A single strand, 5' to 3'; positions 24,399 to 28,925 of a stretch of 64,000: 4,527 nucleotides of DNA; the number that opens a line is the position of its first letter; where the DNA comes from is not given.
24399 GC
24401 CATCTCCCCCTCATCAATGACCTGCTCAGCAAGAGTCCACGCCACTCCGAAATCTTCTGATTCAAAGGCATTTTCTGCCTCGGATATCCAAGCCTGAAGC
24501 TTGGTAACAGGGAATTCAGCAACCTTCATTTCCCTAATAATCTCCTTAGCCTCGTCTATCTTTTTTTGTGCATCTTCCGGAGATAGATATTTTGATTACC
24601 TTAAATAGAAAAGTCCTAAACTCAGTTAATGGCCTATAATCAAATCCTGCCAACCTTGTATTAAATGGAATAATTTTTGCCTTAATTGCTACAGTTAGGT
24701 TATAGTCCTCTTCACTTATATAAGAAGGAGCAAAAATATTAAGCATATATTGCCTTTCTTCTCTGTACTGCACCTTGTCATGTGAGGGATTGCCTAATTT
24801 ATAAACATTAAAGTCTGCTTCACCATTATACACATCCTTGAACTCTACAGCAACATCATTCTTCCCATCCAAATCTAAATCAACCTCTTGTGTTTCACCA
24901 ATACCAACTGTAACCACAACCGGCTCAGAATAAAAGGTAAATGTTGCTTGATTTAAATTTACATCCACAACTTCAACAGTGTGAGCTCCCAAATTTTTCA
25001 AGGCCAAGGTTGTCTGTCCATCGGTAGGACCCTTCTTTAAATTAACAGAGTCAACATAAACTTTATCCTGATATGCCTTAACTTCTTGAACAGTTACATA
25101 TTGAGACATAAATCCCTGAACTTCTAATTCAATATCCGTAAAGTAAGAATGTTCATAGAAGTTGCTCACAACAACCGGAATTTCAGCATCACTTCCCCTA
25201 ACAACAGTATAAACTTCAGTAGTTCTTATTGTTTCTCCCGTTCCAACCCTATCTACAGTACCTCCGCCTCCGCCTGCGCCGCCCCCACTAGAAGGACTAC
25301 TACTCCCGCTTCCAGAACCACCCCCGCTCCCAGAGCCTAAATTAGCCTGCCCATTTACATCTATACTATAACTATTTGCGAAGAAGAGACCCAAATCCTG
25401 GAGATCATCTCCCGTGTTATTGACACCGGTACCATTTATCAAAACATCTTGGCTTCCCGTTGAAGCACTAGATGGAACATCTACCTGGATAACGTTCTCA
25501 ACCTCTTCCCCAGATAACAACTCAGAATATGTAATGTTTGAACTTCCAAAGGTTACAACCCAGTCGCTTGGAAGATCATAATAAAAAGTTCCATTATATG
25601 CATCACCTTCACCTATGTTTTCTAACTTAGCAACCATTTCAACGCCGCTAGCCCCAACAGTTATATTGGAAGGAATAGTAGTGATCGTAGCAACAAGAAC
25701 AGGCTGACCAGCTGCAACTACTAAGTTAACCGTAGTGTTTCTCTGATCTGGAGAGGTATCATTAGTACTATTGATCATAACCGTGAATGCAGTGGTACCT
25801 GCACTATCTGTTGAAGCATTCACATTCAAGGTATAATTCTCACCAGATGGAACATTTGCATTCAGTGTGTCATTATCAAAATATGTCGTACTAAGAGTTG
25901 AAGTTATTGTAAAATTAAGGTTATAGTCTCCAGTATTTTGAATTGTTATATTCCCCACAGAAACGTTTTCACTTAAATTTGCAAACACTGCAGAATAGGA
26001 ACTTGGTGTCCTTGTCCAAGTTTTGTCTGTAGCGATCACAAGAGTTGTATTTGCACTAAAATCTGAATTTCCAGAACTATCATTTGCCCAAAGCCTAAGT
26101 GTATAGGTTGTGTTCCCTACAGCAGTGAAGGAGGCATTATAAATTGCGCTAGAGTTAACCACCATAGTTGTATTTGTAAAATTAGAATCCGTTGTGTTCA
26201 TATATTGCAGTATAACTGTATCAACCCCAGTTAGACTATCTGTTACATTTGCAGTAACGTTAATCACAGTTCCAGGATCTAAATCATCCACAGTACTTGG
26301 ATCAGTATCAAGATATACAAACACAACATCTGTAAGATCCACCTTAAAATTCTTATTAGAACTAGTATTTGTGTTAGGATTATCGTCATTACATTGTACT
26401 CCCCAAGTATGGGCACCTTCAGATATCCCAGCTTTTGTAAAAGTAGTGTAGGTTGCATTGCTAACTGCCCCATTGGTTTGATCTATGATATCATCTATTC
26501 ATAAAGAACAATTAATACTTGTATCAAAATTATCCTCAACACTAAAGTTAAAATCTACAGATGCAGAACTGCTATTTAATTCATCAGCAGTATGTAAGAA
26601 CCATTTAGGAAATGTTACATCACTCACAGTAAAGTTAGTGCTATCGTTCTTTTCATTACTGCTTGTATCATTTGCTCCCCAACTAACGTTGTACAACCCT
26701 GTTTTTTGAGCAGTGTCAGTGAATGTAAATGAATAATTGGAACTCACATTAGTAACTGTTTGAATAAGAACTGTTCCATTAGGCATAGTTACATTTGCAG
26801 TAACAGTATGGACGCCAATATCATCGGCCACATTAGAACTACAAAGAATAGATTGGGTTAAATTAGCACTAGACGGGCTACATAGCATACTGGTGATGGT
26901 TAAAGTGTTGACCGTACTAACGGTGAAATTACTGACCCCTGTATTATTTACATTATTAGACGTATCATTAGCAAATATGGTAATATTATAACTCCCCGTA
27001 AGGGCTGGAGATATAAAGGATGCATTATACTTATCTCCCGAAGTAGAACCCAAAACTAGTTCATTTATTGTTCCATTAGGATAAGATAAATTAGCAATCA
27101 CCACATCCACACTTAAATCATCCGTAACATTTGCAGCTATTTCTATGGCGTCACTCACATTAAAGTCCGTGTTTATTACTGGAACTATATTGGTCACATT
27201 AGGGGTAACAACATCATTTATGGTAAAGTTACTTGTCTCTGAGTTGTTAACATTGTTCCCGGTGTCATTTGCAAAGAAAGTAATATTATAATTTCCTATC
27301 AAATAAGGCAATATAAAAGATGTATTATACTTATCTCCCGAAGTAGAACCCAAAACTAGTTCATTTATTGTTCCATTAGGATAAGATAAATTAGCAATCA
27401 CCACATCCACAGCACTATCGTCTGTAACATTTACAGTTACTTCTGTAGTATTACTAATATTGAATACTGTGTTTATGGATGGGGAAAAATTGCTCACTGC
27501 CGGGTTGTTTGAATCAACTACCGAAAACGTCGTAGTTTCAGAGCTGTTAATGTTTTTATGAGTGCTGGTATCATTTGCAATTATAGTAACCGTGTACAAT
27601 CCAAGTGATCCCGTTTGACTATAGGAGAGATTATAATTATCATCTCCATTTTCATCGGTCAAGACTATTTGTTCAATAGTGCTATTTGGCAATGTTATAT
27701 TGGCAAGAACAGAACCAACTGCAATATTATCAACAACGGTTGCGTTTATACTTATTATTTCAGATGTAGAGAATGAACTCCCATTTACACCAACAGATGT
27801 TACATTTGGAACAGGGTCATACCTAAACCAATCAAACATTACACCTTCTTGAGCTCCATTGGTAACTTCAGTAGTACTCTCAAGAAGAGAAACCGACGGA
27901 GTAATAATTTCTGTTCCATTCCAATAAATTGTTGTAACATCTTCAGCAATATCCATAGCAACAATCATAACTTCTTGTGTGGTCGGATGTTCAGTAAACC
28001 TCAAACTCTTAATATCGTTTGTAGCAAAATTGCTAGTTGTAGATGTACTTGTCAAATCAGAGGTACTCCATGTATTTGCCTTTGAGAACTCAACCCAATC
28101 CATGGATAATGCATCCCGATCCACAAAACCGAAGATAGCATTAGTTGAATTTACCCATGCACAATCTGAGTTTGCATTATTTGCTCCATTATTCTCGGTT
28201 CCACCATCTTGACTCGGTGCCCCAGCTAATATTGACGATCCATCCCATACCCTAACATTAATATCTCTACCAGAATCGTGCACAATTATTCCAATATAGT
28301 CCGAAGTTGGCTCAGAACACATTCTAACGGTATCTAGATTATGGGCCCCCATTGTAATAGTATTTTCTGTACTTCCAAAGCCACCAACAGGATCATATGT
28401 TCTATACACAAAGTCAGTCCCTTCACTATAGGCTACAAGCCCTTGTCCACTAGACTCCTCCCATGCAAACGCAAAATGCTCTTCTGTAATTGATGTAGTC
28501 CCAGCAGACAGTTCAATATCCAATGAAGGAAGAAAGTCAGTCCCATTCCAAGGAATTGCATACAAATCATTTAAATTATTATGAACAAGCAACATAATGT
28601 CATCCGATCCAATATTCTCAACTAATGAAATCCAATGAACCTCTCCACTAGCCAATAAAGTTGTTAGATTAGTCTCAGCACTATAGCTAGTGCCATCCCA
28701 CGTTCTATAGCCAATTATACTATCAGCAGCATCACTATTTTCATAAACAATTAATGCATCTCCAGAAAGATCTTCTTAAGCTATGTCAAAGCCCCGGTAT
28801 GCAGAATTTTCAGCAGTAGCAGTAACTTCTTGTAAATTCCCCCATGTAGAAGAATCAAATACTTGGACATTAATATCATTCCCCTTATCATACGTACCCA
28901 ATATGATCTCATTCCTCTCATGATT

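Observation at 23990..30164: Giant surface protein gene kept in one frame for 5.6 kb but broken by two in-frame stop codons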

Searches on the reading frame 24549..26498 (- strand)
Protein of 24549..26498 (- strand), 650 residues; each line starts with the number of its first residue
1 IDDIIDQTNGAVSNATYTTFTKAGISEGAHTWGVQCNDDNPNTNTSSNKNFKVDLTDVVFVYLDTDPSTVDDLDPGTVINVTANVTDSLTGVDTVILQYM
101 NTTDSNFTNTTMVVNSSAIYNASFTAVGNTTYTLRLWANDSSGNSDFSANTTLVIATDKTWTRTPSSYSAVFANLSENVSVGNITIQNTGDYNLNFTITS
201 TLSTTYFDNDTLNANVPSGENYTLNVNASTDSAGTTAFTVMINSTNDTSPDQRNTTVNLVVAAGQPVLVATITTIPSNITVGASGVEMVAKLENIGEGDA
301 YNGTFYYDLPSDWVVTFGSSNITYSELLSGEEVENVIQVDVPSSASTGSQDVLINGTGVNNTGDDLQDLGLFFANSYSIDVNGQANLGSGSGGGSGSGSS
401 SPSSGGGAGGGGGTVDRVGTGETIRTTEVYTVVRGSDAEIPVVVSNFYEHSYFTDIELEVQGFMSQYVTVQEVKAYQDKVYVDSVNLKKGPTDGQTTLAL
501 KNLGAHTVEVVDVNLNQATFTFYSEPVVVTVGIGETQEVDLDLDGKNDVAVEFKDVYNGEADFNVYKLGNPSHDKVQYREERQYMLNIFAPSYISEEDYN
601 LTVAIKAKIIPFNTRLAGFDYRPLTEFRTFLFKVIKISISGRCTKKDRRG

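Call 8: search_protein_families(library=pfam, proteins=[window:24549-26498:-], max_evalue=0.01)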
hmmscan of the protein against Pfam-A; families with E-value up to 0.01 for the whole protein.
window:24549-26498:- (650 aa): 2 families
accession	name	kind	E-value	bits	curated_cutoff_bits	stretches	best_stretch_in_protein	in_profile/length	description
PF10633.15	NPCBM_assoc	-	4.6e-05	24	24.4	1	287-352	8-71/78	NPCBM-associated, NEW3 domain of alpha-galactosidase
PF05506.17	PLipase_C_C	-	0.0032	18.8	24.4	0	183-241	15-68/80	Bacterial phospholipase C, C-terminal domain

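Call 38: search_protein_families(library=ncbifam, proteins=[window:24549-26498:-], max_evalue=0.01)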
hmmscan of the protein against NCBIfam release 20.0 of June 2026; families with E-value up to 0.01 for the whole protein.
window:24549-26498:- (650 aa): 0 families

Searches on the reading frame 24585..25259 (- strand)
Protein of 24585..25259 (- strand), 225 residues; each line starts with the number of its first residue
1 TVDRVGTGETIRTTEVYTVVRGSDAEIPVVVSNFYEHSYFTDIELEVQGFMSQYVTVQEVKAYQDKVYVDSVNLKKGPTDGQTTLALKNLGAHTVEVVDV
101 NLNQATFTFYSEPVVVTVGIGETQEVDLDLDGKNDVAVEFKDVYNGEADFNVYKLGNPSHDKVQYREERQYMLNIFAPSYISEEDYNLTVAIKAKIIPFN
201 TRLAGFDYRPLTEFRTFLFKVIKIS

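Call 66: predict_structure(alignment_id=A2)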
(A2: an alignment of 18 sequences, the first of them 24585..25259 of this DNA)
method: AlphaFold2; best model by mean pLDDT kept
length: 225 residues; sequences in the alignment: 18
mean_pLDDT: 89.4   pTM: 0.78
mean pLDDT of the five models: 89.4, 88.4, 87.8, 87.4, 87.3
residues with pLDDT >= 90: 154; 70-90: 61; 50-70: 5; < 50: 5
segments of 3 or more residues with pLDDT < 50: 1-5
pLDDT, mean of each block of 10 residues (from residue 1): 48 81 90 93 94 93 89 94 90 93 95 92 94 94 94 94 93 91 89 94 91 90 75
secondary structure, 60 per line:
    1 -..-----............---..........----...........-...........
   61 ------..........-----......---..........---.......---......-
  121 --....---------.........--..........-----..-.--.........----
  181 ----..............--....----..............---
elements in order: E9-20 E24-33 E38-48 H50-54 E55-60 E67-76 E82-87 E91-100 E104-110 E114-119 E123-126 E136-144 E147-156 E168-176 E185-198 H201-204 E209-222
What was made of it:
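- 24585..25259 (-): Conserved membrane-proximal all-beta domain (residues 1636-1860). AF2 pLDDT is 89 (call 66).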

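Call 68: fold_search(model_id=the predicted structure, library=pdb)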
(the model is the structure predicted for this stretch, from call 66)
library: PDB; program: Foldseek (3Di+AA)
matches with E <= 10: 1100; with E <= 0.001: 13
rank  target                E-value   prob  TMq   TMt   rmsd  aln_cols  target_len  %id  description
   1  5l7v_B                1.2e-04  1.00  0.28  0.12  15.0       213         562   11  Crystal Structure of BvGH123 with bond transition state analog Galthiazoline. (released 2017-03-22)
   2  5l7u_B                1.8e-04  1.00  0.35  0.14  13.8       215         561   10  Crystal structure of BvGH123 with bound GalNAc (released 2017-03-22)
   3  5l7r_A                2.0e-04  1.00  0.31  0.13  14.2       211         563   10  Crystal structure of BvGH123 (released 2017-03-22)
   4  8k2f                  3.6e-04  1.00  0.30  0.15  17.4       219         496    7  Crystal structure of Group 1 oligosaccharide-releasing beta-N-acetylgalactosaminidase NgaCa from Cohnella abietis, apo 1 (released 2024-04-24)
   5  8fwc_0                5.0e-04  0.99  0.30  0.30  21.0       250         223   14  Collar sheath structure of Agrobacterium phage Milano (released 2023-12-06)
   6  8fxr_U3               5.2e-04  0.98  0.31  0.31  22.0       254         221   13  Structure of neck with portal vertex of capsid of Agrobacterium phage Milano (released 2023-12-06)
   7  5fr0                  5.5e-04  1.00  0.39  0.16  11.0       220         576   10  The details of glycolipid glycan hydrolysis by the structural analysis of a family 123 glycoside hydrolase from Clostrid (released 2016-03-30)
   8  5fqe_A                6.5e-04  1.00  0.39  0.16  10.9       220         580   10  The details of glycolipid glycan hydrolysis by the structural analysis of a family 123 glycoside hydrolase from Clostr (released 2016-03-30)
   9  6u3t_A                6.8e-04  0.20  0.10  0.10  25.8       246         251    7  Structure-based discovery of a novel small-molecule inhibitor of methicillin-resistant S. aureus (released 2020-03-25)
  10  8fxr_P3               7.2e-04  0.98  0.30  0.31  22.6       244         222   13  Structure of neck with portal vertex of capsid of Agrobacterium phage Milano (released 2023-12-06)
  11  5fqe_B                8.0e-04  1.00  0.38  0.15  11.1       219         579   10  The details of glycolipid glycan hydrolysis by the structural analysis of a family 123 glycoside hydrolase from Clostr (released 2016-03-30)
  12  5fqf_A                9.9e-04  1.00  0.39  0.16  10.8       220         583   10  The details of glycolipid glycan hydrolysis by the structural analysis of a family 123 glycoside hydrolase from Clostr (released 2016-03-30)
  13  8k2g_A                9.9e-04  1.00  0.34  0.16  15.8       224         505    8  Crystal structure of Group 1 Oligosaccharide-releasing beta-N-acetylgalactosaminidase NgaCa from Cohnella abietis, apo (released 2024-04-24)
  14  4we2                  1.2e-03  0.47  0.21  0.19  18.6       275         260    6  Donor strand complemented FaeG of F4ab fimbriae (released 2015-02-04)
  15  6u4p_A                1.2e-03  0.16  0.12  0.10  25.6       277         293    7  Structure-based discovery of a novel small-molecule inhibitor of methicillin-resistant S. aureus (released 2020-03-25)
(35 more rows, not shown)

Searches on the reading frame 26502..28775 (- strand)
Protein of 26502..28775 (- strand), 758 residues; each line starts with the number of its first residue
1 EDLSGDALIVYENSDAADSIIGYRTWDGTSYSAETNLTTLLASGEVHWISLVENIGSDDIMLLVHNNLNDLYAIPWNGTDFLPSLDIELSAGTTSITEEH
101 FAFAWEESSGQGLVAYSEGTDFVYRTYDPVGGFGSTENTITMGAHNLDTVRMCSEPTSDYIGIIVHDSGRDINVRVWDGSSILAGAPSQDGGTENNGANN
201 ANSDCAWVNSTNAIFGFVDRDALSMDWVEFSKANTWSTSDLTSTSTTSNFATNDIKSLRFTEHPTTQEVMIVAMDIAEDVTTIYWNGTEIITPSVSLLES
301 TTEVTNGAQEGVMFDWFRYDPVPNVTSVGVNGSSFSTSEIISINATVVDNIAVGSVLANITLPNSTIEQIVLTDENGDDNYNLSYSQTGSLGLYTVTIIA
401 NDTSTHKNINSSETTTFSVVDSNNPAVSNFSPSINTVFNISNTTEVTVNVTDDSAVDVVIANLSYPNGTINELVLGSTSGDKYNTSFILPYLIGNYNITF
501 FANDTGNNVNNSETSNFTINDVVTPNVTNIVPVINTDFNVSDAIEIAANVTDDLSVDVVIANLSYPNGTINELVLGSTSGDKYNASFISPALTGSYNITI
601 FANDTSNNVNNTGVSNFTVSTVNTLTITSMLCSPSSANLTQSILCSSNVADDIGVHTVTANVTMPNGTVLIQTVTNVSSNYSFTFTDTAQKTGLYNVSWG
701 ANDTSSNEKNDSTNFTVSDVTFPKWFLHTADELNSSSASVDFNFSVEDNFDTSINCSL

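Call 8: search_protein_families(library=pfam, proteins=[window:26502-28775:-], max_evalue=0.01)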
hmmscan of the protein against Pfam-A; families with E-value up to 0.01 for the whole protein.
window:26502-28775:- (758 aa): 3 families
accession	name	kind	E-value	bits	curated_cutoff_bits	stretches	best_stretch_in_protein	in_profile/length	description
PF23265.1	Ig-like_KY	-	0.00015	22.4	27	0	569-620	67-117/129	KY-like, immunoglobulin-like domain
PF20942.3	DUF4785_2nd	-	0.00021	21.6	30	0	539-587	15-66/105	Domain of unknown function (DUF4785) central domain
PF17957.7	Big_7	-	0.0066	17.5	24.1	0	525-600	1-70/70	Bacterial Ig domain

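Call 38: search_protein_families(library=ncbifam, proteins=[window:26502-28775:-], max_evalue=0.01)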
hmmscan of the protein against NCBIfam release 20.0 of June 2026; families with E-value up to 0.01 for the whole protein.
window:26502-28775:- (758 aa): 0 families
